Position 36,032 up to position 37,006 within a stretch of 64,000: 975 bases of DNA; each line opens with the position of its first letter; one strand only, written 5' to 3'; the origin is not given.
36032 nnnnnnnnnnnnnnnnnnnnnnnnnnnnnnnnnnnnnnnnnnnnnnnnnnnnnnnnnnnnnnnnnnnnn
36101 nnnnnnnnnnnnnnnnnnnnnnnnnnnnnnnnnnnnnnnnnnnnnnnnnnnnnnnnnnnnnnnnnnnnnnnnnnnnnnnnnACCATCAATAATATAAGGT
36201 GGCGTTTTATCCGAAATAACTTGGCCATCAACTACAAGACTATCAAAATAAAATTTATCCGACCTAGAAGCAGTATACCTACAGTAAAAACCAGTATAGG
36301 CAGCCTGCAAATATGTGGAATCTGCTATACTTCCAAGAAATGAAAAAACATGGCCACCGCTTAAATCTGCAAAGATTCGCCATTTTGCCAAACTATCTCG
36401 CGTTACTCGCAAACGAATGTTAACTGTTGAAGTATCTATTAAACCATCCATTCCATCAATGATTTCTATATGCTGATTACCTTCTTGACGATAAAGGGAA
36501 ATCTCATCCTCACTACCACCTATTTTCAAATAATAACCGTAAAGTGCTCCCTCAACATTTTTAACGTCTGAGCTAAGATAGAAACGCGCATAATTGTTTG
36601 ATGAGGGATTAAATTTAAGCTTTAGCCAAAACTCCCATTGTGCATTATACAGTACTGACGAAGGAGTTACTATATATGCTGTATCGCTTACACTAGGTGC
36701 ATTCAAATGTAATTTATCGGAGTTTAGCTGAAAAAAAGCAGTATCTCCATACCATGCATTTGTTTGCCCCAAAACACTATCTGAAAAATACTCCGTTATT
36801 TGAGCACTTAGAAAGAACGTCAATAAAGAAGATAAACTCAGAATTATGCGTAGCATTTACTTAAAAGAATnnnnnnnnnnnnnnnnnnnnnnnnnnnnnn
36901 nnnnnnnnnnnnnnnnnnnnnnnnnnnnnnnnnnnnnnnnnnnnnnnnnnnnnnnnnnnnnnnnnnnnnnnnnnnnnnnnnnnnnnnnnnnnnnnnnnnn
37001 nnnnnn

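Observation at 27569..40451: DtxR/MntR-type metalloregulator translationally coupled to four T9SS-sorted secreted proteins and a TonB-dependent receptor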

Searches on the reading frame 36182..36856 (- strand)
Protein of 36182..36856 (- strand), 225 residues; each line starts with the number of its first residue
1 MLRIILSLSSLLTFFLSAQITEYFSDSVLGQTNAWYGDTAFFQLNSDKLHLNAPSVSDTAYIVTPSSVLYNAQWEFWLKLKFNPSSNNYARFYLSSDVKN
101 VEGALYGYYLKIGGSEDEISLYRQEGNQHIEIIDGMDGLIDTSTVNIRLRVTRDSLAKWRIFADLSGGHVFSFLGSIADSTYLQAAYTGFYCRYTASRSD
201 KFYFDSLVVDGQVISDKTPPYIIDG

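Call 51: search_protein_families(library=pfam, proteins=[window:36182-36856:-], max_evalue=1)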
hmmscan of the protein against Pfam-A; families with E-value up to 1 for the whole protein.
window:36182-36856:- (225 aa): 0 families
